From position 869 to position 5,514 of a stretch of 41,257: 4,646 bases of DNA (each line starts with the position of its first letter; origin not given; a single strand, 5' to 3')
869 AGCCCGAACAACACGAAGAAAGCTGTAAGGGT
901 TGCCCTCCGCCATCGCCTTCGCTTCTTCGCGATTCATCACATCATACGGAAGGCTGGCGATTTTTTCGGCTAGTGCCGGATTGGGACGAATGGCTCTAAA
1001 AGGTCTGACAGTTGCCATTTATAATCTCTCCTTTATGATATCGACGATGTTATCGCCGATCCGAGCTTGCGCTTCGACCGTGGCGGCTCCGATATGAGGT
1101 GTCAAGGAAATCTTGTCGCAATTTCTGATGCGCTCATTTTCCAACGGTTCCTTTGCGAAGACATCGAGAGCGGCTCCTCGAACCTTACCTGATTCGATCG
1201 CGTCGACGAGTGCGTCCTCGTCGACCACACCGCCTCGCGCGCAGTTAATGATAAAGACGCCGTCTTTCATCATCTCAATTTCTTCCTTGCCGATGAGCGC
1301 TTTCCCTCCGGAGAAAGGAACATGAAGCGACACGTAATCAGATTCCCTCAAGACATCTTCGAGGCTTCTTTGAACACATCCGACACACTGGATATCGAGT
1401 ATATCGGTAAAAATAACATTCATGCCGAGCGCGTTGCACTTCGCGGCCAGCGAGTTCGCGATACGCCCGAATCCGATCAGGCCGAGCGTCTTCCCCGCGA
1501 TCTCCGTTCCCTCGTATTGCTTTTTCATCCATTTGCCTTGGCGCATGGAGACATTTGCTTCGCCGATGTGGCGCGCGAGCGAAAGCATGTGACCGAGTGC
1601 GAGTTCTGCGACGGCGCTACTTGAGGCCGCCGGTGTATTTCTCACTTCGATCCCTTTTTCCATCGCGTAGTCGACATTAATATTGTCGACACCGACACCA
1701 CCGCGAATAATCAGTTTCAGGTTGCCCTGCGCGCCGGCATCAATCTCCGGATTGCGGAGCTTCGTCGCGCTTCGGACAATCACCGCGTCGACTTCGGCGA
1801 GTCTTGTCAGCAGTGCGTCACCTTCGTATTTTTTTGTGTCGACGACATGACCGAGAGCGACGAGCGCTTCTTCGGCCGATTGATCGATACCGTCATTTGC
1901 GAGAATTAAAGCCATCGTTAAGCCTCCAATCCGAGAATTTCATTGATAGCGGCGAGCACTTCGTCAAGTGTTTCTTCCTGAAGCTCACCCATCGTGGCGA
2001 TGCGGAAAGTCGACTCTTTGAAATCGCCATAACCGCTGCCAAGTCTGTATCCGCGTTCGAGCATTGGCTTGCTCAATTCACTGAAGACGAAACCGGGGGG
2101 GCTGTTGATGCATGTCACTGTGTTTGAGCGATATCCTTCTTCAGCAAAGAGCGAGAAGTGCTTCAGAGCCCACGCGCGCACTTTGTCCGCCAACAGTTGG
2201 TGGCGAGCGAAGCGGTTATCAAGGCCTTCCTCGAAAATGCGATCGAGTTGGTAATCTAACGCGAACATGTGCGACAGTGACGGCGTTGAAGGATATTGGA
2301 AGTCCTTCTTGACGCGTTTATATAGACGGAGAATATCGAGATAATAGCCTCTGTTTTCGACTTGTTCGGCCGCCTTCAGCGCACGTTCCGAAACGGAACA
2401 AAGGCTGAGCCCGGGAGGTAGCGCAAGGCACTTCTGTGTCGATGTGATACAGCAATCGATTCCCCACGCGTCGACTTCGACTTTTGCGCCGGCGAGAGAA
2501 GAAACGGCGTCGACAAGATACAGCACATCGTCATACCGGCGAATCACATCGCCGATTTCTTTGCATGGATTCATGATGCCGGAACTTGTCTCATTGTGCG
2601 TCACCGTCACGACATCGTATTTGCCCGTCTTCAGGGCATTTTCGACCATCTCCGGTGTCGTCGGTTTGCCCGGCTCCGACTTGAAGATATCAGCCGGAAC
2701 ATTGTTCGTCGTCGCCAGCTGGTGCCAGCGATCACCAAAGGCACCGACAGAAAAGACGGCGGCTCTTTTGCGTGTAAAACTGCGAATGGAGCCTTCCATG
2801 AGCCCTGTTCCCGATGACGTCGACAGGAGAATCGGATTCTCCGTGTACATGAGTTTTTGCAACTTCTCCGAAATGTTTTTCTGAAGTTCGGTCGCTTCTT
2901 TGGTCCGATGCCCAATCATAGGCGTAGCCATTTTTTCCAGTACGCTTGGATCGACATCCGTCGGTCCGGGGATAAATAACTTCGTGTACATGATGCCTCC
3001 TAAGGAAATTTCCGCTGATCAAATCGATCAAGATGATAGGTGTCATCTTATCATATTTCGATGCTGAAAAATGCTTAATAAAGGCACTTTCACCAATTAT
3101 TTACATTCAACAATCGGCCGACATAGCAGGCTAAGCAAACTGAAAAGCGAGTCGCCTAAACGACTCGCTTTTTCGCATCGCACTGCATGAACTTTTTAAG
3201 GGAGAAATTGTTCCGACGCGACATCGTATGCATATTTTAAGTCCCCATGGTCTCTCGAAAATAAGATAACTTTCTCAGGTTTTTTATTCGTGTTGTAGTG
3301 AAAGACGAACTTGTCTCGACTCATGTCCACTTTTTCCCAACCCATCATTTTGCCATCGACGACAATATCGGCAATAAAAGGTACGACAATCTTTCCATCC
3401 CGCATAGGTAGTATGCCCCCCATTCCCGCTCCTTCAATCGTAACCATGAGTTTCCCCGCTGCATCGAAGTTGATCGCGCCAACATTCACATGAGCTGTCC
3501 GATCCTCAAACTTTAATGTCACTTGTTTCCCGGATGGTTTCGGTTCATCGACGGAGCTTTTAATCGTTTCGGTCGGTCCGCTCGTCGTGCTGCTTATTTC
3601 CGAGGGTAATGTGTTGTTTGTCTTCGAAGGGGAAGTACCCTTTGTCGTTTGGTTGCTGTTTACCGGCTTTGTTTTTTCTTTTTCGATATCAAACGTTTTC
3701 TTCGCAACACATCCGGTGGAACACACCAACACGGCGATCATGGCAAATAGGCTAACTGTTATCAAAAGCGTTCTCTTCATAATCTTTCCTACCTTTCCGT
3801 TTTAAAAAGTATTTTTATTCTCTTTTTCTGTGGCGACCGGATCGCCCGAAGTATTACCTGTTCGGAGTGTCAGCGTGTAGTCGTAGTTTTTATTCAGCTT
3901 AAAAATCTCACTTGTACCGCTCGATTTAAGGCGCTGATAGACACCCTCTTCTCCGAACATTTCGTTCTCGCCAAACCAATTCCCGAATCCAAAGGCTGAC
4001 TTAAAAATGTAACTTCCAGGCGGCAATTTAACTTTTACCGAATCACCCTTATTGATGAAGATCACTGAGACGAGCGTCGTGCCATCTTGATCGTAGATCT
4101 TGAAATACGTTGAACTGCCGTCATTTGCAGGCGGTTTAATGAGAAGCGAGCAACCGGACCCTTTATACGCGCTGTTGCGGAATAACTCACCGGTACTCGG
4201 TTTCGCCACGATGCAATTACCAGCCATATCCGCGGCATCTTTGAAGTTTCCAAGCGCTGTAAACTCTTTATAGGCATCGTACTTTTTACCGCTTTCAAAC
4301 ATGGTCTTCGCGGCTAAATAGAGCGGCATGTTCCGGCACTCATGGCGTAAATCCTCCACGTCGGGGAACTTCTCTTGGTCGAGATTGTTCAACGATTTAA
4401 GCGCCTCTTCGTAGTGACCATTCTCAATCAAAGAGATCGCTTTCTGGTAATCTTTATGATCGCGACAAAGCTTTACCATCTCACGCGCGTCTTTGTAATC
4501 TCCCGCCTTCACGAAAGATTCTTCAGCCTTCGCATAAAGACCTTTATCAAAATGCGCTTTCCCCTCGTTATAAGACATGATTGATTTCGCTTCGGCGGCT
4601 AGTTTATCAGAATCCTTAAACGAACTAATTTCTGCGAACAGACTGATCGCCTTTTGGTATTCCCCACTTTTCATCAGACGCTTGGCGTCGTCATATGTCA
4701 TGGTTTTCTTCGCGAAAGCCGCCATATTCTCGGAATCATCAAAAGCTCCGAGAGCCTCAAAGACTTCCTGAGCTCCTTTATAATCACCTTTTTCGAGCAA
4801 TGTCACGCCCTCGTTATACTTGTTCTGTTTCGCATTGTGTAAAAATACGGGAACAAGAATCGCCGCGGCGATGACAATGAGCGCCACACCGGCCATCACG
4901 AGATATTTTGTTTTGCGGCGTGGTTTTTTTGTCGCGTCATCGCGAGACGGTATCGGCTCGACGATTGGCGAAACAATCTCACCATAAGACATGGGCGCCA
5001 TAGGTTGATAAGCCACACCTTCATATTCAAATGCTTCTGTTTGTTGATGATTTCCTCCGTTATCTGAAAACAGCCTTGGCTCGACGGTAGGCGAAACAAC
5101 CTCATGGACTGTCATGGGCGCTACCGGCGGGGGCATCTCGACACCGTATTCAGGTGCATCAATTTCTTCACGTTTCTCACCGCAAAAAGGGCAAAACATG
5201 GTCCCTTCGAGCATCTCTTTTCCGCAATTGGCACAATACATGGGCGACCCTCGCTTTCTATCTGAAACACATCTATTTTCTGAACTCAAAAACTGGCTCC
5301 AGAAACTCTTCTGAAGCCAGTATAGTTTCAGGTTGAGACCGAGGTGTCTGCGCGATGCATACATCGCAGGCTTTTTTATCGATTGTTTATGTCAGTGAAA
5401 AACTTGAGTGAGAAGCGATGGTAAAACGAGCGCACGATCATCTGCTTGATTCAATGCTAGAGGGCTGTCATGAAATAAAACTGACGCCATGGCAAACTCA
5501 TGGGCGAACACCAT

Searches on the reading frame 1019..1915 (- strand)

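Call 10: search_protein_families(library=pfam, proteins=[window:1019-1915:-], max_evalue=0.00001)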
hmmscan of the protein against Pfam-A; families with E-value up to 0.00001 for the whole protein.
window:1019-1915:- (298 aa): 2 families
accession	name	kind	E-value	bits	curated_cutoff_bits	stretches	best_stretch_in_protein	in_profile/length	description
PF02826.25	2-Hacid_dh_C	-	8.1e-54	182.1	25.1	1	107-276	1-178/178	D-isomer specific 2-hydroxyacid dehydrogenase, NAD binding domain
PF00389.36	2-Hacid_dh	-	1.7e-23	83.2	24.6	1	15-295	12-121/134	D-isomer specific 2-hydroxyacid dehydrogenase, catalytic domain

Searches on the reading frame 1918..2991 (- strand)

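Call 10: search_protein_families(library=pfam, proteins=[window:1918-2991:-], max_evalue=0.00001)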
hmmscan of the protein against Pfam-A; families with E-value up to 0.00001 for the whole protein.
window:1918-2991:- (357 aa): 1 family
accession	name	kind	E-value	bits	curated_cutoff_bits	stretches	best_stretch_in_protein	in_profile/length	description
PF00266.25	Aminotran_5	-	6e-22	78.6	21.5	1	25-270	33-286/371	Aminotransferase class-V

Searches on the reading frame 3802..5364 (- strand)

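Call 5: search_protein_families(library=pfam, proteins=[window:3802-5364:-], max_evalue=0.01)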
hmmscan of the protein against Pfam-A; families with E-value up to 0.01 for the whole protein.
window:3802-5364:- (520 aa): 15 families
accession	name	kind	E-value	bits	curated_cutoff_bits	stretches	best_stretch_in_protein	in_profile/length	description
PF07719.23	TPR_2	-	6.5e-08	32.6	27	0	265-287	5-27/34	Tetratricopeptide repeat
PF13432.12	TPR_16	-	2.7e-06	28.2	32.7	0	225-284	2-54/65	Tetratricopeptide repeat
PF13240.11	Zn_Ribbon_1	-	4.8e-06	26.6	25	1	43-63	1-21/23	zinc-ribbon domain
PF13428.12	TPR_14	-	3.6e-05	24.5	23.5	0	307-340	6-38/44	Tetratricopeptide repeat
PF00515.34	TPR_1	-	3.8e-05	23.8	27.8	0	265-287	5-27/34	Tetratricopeptide repeat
PF14559.12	TPR_19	-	0.00025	21.8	25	0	189-259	1-64/68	Tetratricopeptide repeat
PF12895.13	ANAPC3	-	0.00047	20.8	27.2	0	282-327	31-81/82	Anaphase-promoting complex, cyclosome, subunit 3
PF23300.3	HEAT_Nup120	-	0.00071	19.9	29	0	260-287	25-52/170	Nucleoporin Nup120, HEAT repeats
PF17032.10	Zn_ribbon_15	-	0.0013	19.9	28.9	1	29-62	40-73/73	zinc-ribbon family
PF13181.12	TPR_8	-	0.0015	19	25.7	0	265-287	5-27/34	Tetratricopeptide repeat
PF09477.16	Type_III_YscG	-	0.0022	18.5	32.1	0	308-341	46-76/116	Bacterial type III secretion system chaperone protein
PF13176.12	TPR_7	-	0.0032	17.9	27.9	0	231-245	10-24/36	Tetratricopeptide repeat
PF10938.13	YfdX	-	0.0044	17.5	26.6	0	302-327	113-138/149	YfdX protein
PF24460.1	DUF7575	-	0.0073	16.1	28.5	0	43-64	5-26/28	Domain of unknown function (DUF7575)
PF13512.12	TPR_18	-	0.0081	16.8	21.9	0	302-334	10-41/145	Tetratricopeptide repeat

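Call 38: search_protein_families(library=ncbifam, proteins=[window:3802-5364:-], max_evalue=0.01)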
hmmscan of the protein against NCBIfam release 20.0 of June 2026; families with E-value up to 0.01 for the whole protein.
window:3802-5364:- (520 aa): 7 families
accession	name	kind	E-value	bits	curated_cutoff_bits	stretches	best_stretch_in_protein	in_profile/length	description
TIGR02795.1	tol_pal_ybgF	equivalog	6.4e-08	33.2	90.1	1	222-287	4-65/119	tol-pal system protein YbgF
TIGR03302.1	OM_YfiO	subfamily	1.9e-06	27.5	81.4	0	220-283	33-92/239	outer membrane protein assembly factor BamD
NF049861.1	SCO2400_fam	subfamily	0.00013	22.5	55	1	43-170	3-113/136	SCO2400 family protein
TIGR02508.1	type_III_yscG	equivalog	0.0017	18.6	97.15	0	308-340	46-75/116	YscG family type III secretion system chaperone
NF047507.1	TPR_BatC_Lepto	exception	0.0062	16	175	1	181-290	26-125/214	TPR repeat-containing protein BatC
TIGR00756.2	PPR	repeat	0.0078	16.3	20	0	230-248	10-28/35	pentatricopeptide repeat protein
NF008757.0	PRK11788.1-5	equivalog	0.009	15.2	363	1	229-316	78-167/388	lipopolysaccharide assembly protein LapB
